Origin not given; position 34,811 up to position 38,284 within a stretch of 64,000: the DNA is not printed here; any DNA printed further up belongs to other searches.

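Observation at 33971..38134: Extracytoplasmic propeller/Y_Y_Y sensor fused to a SpoIIE/PP2C phosphatase, preceded by an unknown secreted protein, with no partner-switching genes nearby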

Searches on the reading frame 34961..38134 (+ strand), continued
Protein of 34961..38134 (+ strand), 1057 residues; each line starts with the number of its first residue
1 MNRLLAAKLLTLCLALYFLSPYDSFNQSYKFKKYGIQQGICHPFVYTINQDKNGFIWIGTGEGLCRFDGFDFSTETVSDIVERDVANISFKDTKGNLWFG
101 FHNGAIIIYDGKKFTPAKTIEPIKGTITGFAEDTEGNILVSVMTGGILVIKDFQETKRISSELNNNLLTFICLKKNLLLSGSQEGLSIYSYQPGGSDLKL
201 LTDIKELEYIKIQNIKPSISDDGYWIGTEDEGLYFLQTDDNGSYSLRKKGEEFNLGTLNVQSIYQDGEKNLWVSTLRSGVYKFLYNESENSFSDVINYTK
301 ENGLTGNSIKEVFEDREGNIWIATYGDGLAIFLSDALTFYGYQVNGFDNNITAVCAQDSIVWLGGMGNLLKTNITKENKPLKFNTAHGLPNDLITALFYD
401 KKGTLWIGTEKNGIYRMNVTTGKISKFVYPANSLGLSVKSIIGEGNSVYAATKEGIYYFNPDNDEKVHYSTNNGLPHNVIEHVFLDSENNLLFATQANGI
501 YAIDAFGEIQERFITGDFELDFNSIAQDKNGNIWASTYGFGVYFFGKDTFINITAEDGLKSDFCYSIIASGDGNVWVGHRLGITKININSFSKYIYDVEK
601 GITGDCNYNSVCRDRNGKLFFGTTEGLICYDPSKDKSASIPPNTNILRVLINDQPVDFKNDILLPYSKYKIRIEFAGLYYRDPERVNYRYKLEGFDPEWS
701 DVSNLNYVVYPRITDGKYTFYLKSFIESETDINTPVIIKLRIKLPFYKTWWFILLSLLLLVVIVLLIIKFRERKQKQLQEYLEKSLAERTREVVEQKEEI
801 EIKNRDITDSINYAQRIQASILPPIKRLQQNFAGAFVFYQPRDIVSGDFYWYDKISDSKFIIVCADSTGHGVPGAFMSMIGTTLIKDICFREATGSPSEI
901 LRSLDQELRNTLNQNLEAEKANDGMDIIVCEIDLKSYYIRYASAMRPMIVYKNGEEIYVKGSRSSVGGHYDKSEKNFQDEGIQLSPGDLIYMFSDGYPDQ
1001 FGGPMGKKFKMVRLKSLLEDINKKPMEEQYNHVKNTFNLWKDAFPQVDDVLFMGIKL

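Call 12: find_homologous_proteins(query=window:34961-38134:+)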
Query window:34961-38134:+ (1057 aa): 7325 proteins with E <= 0.001 among 8000 candidates; the best 120 are listed.
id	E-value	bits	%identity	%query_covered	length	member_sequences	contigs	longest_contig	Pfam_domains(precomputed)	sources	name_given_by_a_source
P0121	0.0e+0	2437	100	100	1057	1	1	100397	PF07495.20,PF07494.18,PF16819.12,PF07228.18,PF08450.19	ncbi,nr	ncbi:MAG: SpoIIE family protein phosphatase [Bacteroidales bacterium]|nr:SpoIIE family protein phosp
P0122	0.0e+0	2094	85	100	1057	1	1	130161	PF07495.20,PF07494.18,PF16819.12,PF07228.18,PF08450.19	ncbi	ncbi:MAG: two-component regulator propeller domain-containing protein [Bacteroidales bacterium]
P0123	0.0e+0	1832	76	98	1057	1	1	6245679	PF07495.20,PF07494.18,PF16819.12,PF07228.18,PF08450.19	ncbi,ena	-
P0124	0.0e+0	1821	74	100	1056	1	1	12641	PF07495.20,PF07494.18,PF07228.18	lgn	-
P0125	0.0e+0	1732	70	100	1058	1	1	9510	PF07495.20,PF07494.18,PF21544.4,PF07228.18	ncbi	-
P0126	0.0e+0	1704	70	100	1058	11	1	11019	PF07495.20,PF07494.18,PF21544.4,PF07228.18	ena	-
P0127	0.0e+0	1702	70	100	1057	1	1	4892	PF07495.20,PF07494.18,PF21544.4,PF07228.18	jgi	jgi:ligand-binding sensor domain-containing protein/serine phosphatase RsbU (regulator of sigma subu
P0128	0.0e+0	1700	69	100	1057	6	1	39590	PF07495.20,PF23775.2,PF07494.18,PF21544.4,PF07228.18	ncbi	-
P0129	0.0e+0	1696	69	100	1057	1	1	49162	PF07495.20,PF23775.2,PF07494.18,PF21544.4,PF07228.18,PF08450.19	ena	-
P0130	0.0e+0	1684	69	98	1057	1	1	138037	PF07495.20,PF07494.18,PF25171.2,PF21544.4,PF07228.18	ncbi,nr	ncbi:MAG: SpoIIE family protein phosphatase [Bacteroidales bacterium]|nr:SpoIIE family protein phosp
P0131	0.0e+0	1681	69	99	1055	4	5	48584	PF07495.20,PF07494.18,PF21544.4,PF07228.18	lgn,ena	-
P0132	0.0e+0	1679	68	100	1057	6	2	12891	PF07495.20,PF07494.18,PF24796.2,PF21544.4,PF07228.18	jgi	jgi:ligand-binding sensor domain-containing protein/serine phosphatase RsbU (regulator of sigma subu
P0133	0.0e+0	1543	63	100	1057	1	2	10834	PF07495.20,PF23775.2,PF07494.18,PF24807.2,PF07228.18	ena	-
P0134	0.0e+0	1528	64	98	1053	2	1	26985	PF07495.20,PF23748.2,PF07494.18,PF23411.2,PF25171.2,PF24807.2,PF16819.12,PF24796.2,PF07228.18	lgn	-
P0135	0.0e+0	1525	63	99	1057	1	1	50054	PF07495.20,PF07494.18,PF25171.2,PF07228.18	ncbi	-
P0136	0.0e+0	1450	61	99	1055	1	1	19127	PF07495.20,PF07494.18,PF07228.18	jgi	jgi:ligand-binding sensor domain-containing protein/serine phosphatase RsbU (regulator of sigma subu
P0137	0.0e+0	1447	61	100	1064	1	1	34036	PF07495.20,PF07494.18,PF07228.18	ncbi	-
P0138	0.0e+0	1442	61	98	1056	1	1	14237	PF07495.20,PF07494.18,PF21544.4,PF07228.18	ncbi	-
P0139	0.0e+0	1439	60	100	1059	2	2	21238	PF07495.20,PF07494.18,PF21544.4,PF07228.18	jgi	jgi:ligand-binding sensor domain-containing protein/serine phosphatase RsbU (regulator of sigma subu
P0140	0.0e+0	1437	60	100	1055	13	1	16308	PF07495.20,PF07494.18,PF13570.14,PF24807.2,PF21544.4,PF07228.18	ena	-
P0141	0.0e+0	1432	60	100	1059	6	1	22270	PF07495.20,PF07494.18,PF21544.4,PF07228.18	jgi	jgi:ligand-binding sensor domain-containing protein/serine phosphatase RsbU (regulator of sigma subu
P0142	0.0e+0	1417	60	98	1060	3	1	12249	PF07495.20,PF23748.2,PF07494.18,PF25171.2,PF24796.2,PF21544.4,PF07228.18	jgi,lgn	jgi:ligand-binding sensor domain-containing protein/serine phosphatase RsbU (regulator of sigma subu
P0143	0.0e+0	1417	60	100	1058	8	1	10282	PF07495.20,PF07494.18,PF21544.4,PF07228.18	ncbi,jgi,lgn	-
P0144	0.0e+0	1417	59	99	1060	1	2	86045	PF07495.20,PF07494.18,PF24796.2,PF07228.18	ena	-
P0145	0.0e+0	1414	60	98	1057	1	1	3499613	PF07495.20,PF07494.18,PF21544.4,PF07228.18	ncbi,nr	ncbi:MAG: SpoIIE family protein phosphatase [Bacteroidales bacterium]|nr:MAG: SpoIIE family protein 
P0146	0.0e+0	1403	59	100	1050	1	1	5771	PF07495.20,PF07494.18,PF21544.4,PF07228.18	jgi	jgi:ligand-binding sensor domain-containing protein/serine phosphatase RsbU (regulator of sigma subu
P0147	0.0e+0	1400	59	98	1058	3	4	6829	PF07495.20,PF07494.18,PF24807.2,PF21544.4,PF07228.18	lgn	-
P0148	0.0e+0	1379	59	100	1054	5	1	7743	PF07495.20,PF07494.18,PF07228.18,PF08450.19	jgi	-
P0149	0.0e+0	1349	57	99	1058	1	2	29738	PF07495.20,PF07494.18,PF21544.4,PF07228.18,PF08450.19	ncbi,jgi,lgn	-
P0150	0.0e+0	1342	57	98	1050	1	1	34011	PF07495.20,PF07494.18,PF21544.4,PF07228.18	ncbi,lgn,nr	ncbi:MAG: SpoIIE family protein phosphatase [Bacteroidales bacterium]|nr:SpoIIE family protein phosp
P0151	0.0e+0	1327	56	100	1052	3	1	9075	PF07495.20,PF07494.18,PF16819.12,PF21544.4,PF07228.18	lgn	-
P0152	0.0e+0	1322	56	99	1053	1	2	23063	PF07495.20,PF07494.18,PF16819.12,PF07228.18,PF08450.19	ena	-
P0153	0.0e+0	1322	56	99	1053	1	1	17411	PF07495.20,PF07494.18,PF16819.12,PF07228.18,PF08450.19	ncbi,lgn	-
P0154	0.0e+0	1314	55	100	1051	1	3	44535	PF07495.20,PF07494.18,PF07228.18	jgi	jgi:ligand-binding sensor domain-containing protein/serine phosphatase RsbU (regulator of sigma subu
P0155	0.0e+0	1311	56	100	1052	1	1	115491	PF07495.20,PF07494.18,PF16819.12,PF07228.18,PF08450.19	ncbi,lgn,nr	ncbi:MAG: SpoIIE family protein phosphatase [Bacteroidales bacterium]|nr:SpoIIE family protein phosp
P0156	0.0e+0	1303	55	99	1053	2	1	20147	PF07495.20,PF07494.18,PF25171.2,PF24807.2,PF16819.12,PF07228.18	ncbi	-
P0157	0.0e+0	1302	56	98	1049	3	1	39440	PF07495.20,PF07494.18,PF16819.12,PF07228.18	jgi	jgi:ligand-binding sensor domain-containing protein/serine phosphatase RsbU (regulator of sigma subu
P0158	0.0e+0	1296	55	99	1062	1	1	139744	PF07495.20,PF07494.18,PF07228.18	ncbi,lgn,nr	ncbi:MAG: SpoIIE family protein phosphatase [Bacteroidales bacterium]|nr:SpoIIE family protein phosp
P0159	0.0e+0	1295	56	98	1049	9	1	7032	PF07495.20,PF07494.18,PF16819.12,PF07228.18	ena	-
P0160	0.0e+0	1293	55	100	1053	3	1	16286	PF07495.20,PF07494.18,PF16819.12,PF07228.18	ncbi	-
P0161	0.0e+0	1291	54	98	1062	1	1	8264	PF07495.20,PF07494.18,PF07228.18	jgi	jgi:ligand-binding sensor domain-containing protein/serine phosphatase RsbU (regulator of sigma subu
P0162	0.0e+0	1291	54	100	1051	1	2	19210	PF07495.20,PF07494.18,PF07228.18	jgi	jgi:ligand-binding sensor domain-containing protein/serine phosphatase RsbU (regulator of sigma subu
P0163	0.0e+0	1290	55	98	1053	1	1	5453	PF07495.20,PF07494.18,PF16819.12,PF07228.18,PF08450.19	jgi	jgi:ligand-binding sensor domain-containing protein/serine phosphatase RsbU (regulator of sigma subu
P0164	0.0e+0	1289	54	99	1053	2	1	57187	PF07495.20,PF07494.18,PF07228.18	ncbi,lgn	-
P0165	0.0e+0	1287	54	100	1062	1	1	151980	PF07495.20,PF07494.18,PF07228.18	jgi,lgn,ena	-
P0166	0.0e+0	1285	54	100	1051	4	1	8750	PF07495.20,PF07494.18,PF07228.18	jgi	-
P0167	0.0e+0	1285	54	99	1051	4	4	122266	PF07495.20,PF07494.18,PF07228.18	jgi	jgi:ligand-binding sensor domain-containing protein/serine phosphatase RsbU (regulator of sigma subu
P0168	0.0e+0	1280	53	99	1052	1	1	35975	PF07495.20,PF07494.18,PF16819.12,PF07228.18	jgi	jgi:ligand-binding sensor domain-containing protein/serine phosphatase RsbU (regulator of sigma subu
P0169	0.0e+0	1280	55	98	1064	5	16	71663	PF07495.20,PF07494.18,PF07228.18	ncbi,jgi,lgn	-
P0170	0.0e+0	1279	54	98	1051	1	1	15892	PF07495.20,PF07494.18,PF16819.12,PF07228.18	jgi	jgi:ligand-binding sensor domain-containing protein/serine phosphatase RsbU (regulator of sigma subu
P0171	0.0e+0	1279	54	100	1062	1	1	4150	PF07495.20,PF07494.18,PF24807.2,PF07228.18,PF08450.19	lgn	-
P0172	0.0e+0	1279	54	100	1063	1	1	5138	PF07495.20,PF07494.18,PF07228.18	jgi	jgi:ligand-binding sensor domain-containing protein/serine phosphatase RsbU (regulator of sigma subu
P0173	0.0e+0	1279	54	99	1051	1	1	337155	PF07495.20,PF07494.18,PF07228.18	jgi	jgi:ligand-binding sensor domain-containing protein/serine phosphatase RsbU (regulator of sigma subu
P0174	0.0e+0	1278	54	100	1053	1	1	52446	PF07495.20,PF07494.18,PF16819.12,PF07228.18,PF08450.19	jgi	jgi:ligand-binding sensor domain-containing protein/serine phosphatase RsbU (regulator of sigma subu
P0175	0.0e+0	1278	54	98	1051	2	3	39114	PF07495.20,PF07494.18,PF16819.12,PF07228.18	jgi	jgi:ligand-binding sensor domain-containing protein/serine phosphatase RsbU (regulator of sigma subu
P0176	0.0e+0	1278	54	98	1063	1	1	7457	PF07495.20,PF07494.18,PF07228.18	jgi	jgi:ligand-binding sensor domain-containing protein/serine phosphatase RsbU (regulator of sigma subu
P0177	0.0e+0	1278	55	99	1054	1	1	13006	PF07495.20,PF07494.18,PF16819.12,PF07228.18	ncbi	-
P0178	0.0e+0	1276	54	100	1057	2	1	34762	PF07495.20,PF07494.18,PF21544.4,PF07228.18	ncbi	-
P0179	0.0e+0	1276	54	99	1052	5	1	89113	PF07495.20,PF07494.18,PF16819.12,PF07228.18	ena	-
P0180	0.0e+0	1273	54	99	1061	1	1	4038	PF07495.20,PF07494.18,PF07228.18,PF08450.19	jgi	jgi:ligand-binding sensor domain-containing protein/serine phosphatase RsbU (regulator of sigma subu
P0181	0.0e+0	1273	54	99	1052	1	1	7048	PF07495.20,PF07494.18,PF07228.18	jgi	jgi:ligand-binding sensor domain-containing protein/serine phosphatase RsbU (regulator of sigma subu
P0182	0.0e+0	1271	54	100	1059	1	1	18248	PF07495.20,PF07494.18,PF07228.18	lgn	-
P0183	0.0e+0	1270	54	98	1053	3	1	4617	PF07495.20,PF07494.18,PF07228.18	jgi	jgi:ligand-binding sensor domain-containing protein/serine phosphatase RsbU (regulator of sigma subu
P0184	0.0e+0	1268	55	98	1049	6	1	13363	PF07495.20,PF07494.18,PF07228.18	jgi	jgi:ligand-binding sensor domain-containing protein/serine phosphatase RsbU (regulator of sigma subu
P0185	0.0e+0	1268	53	100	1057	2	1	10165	PF07495.20,PF07494.18,PF07228.18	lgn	-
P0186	0.0e+0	1268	54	98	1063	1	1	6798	PF07495.20,PF07494.18,PF23341.2,PF24807.2,PF07228.18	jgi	jgi:ligand-binding sensor domain-containing protein/serine phosphatase RsbU (regulator of sigma subu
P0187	0.0e+0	1267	55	98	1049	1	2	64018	PF07495.20,PF07494.18,PF13570.14,PF16819.12,PF07228.18,PF08450.19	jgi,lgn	jgi:ligand-binding sensor domain-containing protein/serine phosphatase RsbU (regulator of sigma subu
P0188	0.0e+0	1267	54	100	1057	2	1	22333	PF07495.20,PF07494.18,PF07228.18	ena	-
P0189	0.0e+0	1265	53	100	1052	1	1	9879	PF07495.20,PF23775.2,PF07494.18,PF16819.12,PF07228.18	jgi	jgi:ligand-binding sensor domain-containing protein/serine phosphatase RsbU (regulator of sigma subu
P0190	0.0e+0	1265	53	99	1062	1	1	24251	PF07495.20,PF07494.18,PF07228.18,PF08450.19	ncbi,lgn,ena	-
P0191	0.0e+0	1265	53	99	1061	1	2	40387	PF07495.20,PF07494.18,PF07228.18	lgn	-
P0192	0.0e+0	1264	55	98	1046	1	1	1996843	PF07495.20,PF07494.18,PF24807.2,PF16819.12,PF21544.4,PF07228.18,PF08450.19,PF23414.2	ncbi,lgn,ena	-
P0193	0.0e+0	1263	53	99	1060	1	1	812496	PF07495.20,PF07494.18,PF07228.18,PF08450.19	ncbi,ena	-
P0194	0.0e+0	1263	54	98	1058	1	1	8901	PF07495.20,PF07494.18,PF07228.18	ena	-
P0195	0.0e+0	1262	52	99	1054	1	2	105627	PF07495.20,PF07494.18,PF13570.14,PF16819.12,PF07228.18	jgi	jgi:ligand-binding sensor domain-containing protein/serine phosphatase RsbU (regulator of sigma subu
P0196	0.0e+0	1261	55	99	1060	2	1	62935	PF07495.20,PF07494.18,PF25171.2,PF07228.18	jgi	jgi:ligand-binding sensor domain-containing protein/serine phosphatase RsbU (regulator of sigma subu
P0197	0.0e+0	1260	53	99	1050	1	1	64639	PF07495.20,PF07494.18,PF07228.18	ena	-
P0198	0.0e+0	1260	54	98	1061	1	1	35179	PF07495.20,PF07494.18,PF07228.18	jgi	jgi:ligand-binding sensor domain-containing protein/serine phosphatase RsbU (regulator of sigma subu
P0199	0.0e+0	1260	54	98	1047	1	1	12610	PF07495.20,PF07494.18,PF16819.12,PF07228.18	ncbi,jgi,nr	ncbi:MAG TPA: two-component regulator propeller domain-containing protein [Bacteroidales bacterium]|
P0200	0.0e+0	1258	52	100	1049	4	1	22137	PF07495.20,PF07494.18,PF24807.2,PF07228.18,PF23414.2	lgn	-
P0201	0.0e+0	1257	54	98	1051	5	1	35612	PF07495.20,PF07494.18,PF16819.12,PF07228.18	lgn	-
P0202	0.0e+0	1256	53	100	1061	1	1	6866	PF07495.20,PF07494.18,PF07228.18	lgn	-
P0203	0.0e+0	1255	53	100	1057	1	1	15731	PF07495.20,PF07494.18,PF07228.18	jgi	jgi:ligand-binding sensor domain-containing protein/serine phosphatase RsbU (regulator of sigma subu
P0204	0.0e+0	1255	54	98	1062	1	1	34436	PF07495.20,PF07494.18,PF07228.18,PF08450.19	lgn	-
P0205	0.0e+0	1255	54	98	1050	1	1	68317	PF07495.20,PF07494.18,PF16819.12,PF07228.18,PF08450.19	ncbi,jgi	jgi:ligand-binding sensor domain-containing protein/serine phosphatase RsbU (regulator of sigma subu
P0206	0.0e+0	1253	55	98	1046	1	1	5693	PF07495.20,PF07494.18,PF24807.2,PF16819.12,PF21544.4,PF07228.18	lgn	-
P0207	0.0e+0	1252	53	100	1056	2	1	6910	PF07495.20,PF07494.18,PF13570.14,PF21544.4,PF07228.18,PF08450.19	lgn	-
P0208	0.0e+0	1251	53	99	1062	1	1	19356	PF07495.20,PF07494.18,PF07228.18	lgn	-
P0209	0.0e+0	1251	53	98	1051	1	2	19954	PF07495.20,PF07494.18,PF07228.18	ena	-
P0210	0.0e+0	1250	53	99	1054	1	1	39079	PF07495.20,PF07494.18,PF07228.18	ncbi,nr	ncbi:MAG: SpoIIE family protein phosphatase [Bacteroidales bacterium]|nr:SpoIIE family protein phosp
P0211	0.0e+0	1250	52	99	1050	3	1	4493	PF07495.20,PF07494.18,PF07228.18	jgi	jgi:ligand-binding sensor domain-containing protein/serine phosphatase RsbU (regulator of sigma subu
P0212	0.0e+0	1249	53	99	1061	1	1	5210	PF07495.20,PF07494.18,PF13570.14,PF07228.18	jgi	jgi:ligand-binding sensor domain-containing protein/serine phosphatase RsbU (regulator of sigma subu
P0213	0.0e+0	1248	54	98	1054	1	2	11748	PF07495.20,PF07494.18,PF21544.4,PF07228.18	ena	-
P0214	0.0e+0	1248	53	100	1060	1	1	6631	PF07495.20,PF07494.18,PF07228.18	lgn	-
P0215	0.0e+0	1247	53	99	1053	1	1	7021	PF07495.20,PF07494.18,PF24807.2,PF16819.12,PF07228.18,PF08450.19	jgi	jgi:ligand-binding sensor domain-containing protein/serine phosphatase RsbU (regulator of sigma subu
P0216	0.0e+0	1245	54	98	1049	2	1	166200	PF07495.20,PF23775.2,PF07494.18,PF24807.2,PF07228.18,PF08450.19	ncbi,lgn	-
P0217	0.0e+0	1244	52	99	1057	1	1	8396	PF07495.20,PF07494.18,PF21544.4,PF07228.18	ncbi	-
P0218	0.0e+0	1242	54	98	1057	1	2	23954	PF07495.20,PF07494.18,PF21544.4,PF07228.18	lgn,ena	-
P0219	0.0e+0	1241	53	98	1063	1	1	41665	PF07495.20,PF07494.18,PF07228.18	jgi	jgi:ligand-binding sensor domain-containing protein/serine phosphatase RsbU (regulator of sigma subu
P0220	0.0e+0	1238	53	99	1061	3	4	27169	PF07495.20,PF07494.18,PF07228.18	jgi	jgi:ligand-binding sensor domain-containing protein/serine phosphatase RsbU (regulator of sigma subu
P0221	0.0e+0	1237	53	98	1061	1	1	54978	PF07495.20,PF07494.18,PF07228.18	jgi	jgi:ligand-binding sensor domain-containing protein/serine phosphatase RsbU (regulator of sigma subu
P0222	0.0e+0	1236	53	100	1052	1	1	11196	PF07495.20,PF07494.18,PF07228.18,PF08450.19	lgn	-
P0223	0.0e+0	1236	53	98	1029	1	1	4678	PF07495.20,PF07494.18,PF21544.4,PF07228.18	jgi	jgi:ligand-binding sensor domain-containing protein/serine phosphatase RsbU (regulator of sigma subu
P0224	0.0e+0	1234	53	98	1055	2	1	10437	PF07495.20,PF07494.18,PF07228.18,PF08450.19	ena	-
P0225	0.0e+0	1231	52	98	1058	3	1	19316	PF07495.20,PF07494.18,PF07228.18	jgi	jgi:ligand-binding sensor domain-containing protein/serine phosphatase RsbU (regulator of sigma subu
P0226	0.0e+0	1231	53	98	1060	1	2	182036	PF07495.20,PF07494.18,PF07228.18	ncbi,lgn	-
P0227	0.0e+0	1231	53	99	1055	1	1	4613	PF07495.20,PF07494.18,PF16819.12,PF21544.4,PF07228.18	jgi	jgi:ligand-binding sensor domain-containing protein/serine phosphatase RsbU (regulator of sigma subu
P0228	0.0e+0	1230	52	99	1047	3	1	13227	PF07495.20,PF07494.18,PF16819.12,PF07228.18,PF23414.2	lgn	-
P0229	0.0e+0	1229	53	98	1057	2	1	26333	PF07495.20,PF07494.18,PF07228.18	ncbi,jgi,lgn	-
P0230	0.0e+0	1228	53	100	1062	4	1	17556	PF07495.20,PF07494.18,PF07228.18,PF08450.19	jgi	jgi:ligand-binding sensor domain-containing protein/serine phosphatase RsbU (regulator of sigma subu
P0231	0.0e+0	1228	53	100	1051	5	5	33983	PF07495.20,PF07494.18,PF16819.12,PF07228.18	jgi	jgi:ligand-binding sensor domain-containing protein/serine phosphatase RsbU (regulator of sigma subu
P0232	0.0e+0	1227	53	99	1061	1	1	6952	PF07495.20,PF07494.18,PF24807.2,PF07228.18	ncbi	-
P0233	0.0e+0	1227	53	99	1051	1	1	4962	PF07495.20,PF07494.18,PF07228.18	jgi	jgi:ligand-binding sensor domain-containing protein/serine phosphatase RsbU (regulator of sigma subu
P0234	0.0e+0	1226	52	98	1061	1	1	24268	PF07495.20,PF07494.18,PF07228.18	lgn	-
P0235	0.0e+0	1226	52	100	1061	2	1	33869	PF07495.20,PF07494.18,PF07228.18,PF08450.19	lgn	-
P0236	0.0e+0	1226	53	99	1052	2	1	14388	PF07495.20,PF07494.18,PF07228.18,PF08450.19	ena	-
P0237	0.0e+0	1224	52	99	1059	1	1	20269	PF07495.20,PF07494.18,PF07228.18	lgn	-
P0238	0.0e+0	1224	52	100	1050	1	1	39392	PF07495.20,PF07494.18,PF16819.12,PF07228.18,PF08450.19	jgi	jgi:ligand-binding sensor domain-containing protein/serine phosphatase RsbU (regulator of sigma subu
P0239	0.0e+0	1222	53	98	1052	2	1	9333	PF07495.20,PF07494.18,PF13570.14,PF24807.2,PF07228.18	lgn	-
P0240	0.0e+0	1222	52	99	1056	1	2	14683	PF07495.20,PF07494.18,PF25171.2,PF13570.14,PF07228.18,PF08450.19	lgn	-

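Call 63: find_encoding_contigs(protein=P0121, flank=10000, max_places=2)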
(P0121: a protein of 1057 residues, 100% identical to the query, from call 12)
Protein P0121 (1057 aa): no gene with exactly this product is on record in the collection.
